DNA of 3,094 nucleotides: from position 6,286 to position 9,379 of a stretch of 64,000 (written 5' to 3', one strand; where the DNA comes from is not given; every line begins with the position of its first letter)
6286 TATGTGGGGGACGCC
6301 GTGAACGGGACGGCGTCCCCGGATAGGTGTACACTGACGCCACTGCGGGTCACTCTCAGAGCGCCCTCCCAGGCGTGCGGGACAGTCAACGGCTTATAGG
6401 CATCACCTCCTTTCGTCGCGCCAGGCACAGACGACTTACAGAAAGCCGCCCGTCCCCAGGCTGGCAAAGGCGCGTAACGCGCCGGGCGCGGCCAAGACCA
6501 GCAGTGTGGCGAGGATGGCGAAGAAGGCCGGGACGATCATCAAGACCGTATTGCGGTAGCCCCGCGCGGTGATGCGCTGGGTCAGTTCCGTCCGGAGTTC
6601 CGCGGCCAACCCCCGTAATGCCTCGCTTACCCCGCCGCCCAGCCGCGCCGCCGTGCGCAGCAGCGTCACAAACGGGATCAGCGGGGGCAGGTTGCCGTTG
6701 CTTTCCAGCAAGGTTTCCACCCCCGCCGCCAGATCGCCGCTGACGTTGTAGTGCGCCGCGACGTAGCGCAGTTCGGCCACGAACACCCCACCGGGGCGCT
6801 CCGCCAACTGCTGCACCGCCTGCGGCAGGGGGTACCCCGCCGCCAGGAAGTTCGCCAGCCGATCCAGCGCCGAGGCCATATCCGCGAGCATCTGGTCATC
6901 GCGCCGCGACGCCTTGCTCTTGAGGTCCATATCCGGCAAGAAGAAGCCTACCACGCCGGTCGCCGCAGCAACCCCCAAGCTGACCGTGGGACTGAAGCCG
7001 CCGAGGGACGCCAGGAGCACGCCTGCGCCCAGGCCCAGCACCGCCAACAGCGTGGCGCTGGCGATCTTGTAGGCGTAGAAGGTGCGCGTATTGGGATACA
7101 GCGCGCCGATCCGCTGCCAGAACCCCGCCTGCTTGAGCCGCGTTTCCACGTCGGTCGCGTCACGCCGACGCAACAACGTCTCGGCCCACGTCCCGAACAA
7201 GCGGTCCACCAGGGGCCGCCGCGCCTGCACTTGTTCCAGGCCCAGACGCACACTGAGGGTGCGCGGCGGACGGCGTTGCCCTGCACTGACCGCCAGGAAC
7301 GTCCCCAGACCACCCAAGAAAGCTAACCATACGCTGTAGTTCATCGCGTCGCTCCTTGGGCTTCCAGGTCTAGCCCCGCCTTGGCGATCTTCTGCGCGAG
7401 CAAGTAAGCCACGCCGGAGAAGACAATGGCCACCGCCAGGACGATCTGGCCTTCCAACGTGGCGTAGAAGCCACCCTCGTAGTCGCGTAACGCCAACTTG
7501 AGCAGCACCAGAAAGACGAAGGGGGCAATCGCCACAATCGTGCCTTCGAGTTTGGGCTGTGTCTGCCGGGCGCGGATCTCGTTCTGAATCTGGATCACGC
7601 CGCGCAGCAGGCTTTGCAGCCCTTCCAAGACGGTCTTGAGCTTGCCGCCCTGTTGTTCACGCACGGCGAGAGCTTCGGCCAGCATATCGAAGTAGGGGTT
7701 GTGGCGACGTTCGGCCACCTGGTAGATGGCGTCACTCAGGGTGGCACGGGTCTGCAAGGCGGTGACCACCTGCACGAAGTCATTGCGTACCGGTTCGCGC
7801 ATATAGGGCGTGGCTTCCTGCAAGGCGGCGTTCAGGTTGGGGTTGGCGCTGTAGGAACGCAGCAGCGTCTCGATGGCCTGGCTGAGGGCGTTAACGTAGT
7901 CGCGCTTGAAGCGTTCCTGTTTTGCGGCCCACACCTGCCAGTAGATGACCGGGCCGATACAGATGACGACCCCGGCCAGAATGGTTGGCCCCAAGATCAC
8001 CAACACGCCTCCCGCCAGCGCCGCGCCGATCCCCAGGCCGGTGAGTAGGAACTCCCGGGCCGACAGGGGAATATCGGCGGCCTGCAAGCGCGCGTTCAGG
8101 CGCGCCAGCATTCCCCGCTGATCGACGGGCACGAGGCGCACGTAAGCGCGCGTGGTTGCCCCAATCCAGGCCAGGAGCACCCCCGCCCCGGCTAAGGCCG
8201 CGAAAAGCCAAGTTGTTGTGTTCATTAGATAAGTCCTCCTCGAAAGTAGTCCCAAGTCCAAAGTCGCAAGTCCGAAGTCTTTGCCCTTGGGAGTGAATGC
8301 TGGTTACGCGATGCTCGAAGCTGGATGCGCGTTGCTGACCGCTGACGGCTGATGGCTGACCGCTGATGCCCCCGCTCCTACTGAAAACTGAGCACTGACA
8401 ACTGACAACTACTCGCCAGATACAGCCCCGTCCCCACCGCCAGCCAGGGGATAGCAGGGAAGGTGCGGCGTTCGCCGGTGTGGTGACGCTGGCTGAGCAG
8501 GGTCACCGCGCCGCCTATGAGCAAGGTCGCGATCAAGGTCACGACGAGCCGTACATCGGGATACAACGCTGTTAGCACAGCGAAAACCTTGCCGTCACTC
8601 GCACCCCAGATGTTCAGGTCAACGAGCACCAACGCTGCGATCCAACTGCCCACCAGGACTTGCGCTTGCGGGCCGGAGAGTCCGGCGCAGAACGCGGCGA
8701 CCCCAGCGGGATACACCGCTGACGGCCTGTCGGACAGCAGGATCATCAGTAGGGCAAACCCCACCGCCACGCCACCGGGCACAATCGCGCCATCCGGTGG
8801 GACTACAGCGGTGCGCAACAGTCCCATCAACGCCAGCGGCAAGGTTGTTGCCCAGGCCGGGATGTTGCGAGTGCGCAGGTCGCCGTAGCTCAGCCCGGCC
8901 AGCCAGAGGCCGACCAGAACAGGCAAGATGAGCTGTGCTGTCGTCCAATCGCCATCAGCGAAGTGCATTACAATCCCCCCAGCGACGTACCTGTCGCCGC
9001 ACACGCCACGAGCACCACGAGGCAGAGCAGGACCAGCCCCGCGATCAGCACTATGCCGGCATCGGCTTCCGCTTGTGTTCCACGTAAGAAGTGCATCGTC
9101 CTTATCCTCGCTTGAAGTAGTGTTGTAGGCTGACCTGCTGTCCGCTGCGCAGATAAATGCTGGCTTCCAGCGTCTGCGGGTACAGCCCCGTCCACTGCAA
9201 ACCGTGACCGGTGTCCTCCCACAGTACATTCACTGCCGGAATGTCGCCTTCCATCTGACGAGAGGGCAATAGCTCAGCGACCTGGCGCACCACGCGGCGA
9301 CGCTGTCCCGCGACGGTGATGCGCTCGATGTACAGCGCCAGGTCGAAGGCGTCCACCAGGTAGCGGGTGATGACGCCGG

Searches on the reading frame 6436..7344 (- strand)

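Call 54: search_protein_families(library=pfam, proteins=[window:6436-7344:-], max_evalue=0.00001)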
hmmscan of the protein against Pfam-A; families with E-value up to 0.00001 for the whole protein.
window:6436-7344:- (302 aa): 1 family
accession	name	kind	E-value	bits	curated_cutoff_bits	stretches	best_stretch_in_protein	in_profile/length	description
PF00482.28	T2SSF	-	1.7e-11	44.6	25.2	1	160-284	2-122/125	Type II secretion system (T2SS), protein F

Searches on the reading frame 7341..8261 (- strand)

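Call 54: search_protein_families(library=pfam, proteins=[window:7341-8261:-], max_evalue=0.00001)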
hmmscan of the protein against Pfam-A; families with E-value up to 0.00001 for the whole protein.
window:7341-8261:- (306 aa): 1 family
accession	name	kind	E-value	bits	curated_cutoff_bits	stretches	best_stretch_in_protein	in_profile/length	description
PF00482.28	T2SSF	-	1.3e-10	41.7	25.2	1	130-253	2-122/125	Type II secretion system (T2SS), protein F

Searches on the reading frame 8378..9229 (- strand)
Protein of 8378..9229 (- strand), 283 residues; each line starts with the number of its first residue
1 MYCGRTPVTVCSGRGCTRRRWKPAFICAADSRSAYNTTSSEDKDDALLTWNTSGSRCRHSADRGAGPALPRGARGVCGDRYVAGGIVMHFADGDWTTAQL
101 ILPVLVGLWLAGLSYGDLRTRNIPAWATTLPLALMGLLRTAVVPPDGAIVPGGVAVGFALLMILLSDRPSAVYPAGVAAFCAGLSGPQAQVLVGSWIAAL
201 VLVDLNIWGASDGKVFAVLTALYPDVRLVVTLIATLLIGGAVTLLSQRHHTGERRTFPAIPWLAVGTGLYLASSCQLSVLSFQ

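Call 54: search_protein_families(library=pfam, proteins=[window:8378-9229:-], max_evalue=0.00001)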
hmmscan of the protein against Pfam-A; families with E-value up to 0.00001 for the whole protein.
window:8378-9229:- (283 aa): 1 family
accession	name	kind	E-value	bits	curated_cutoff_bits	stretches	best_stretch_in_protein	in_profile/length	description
PF01478.23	Peptidase_A24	-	2.5e-06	28.3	26.5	1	106-243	3-103/104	Type IV leader peptidase family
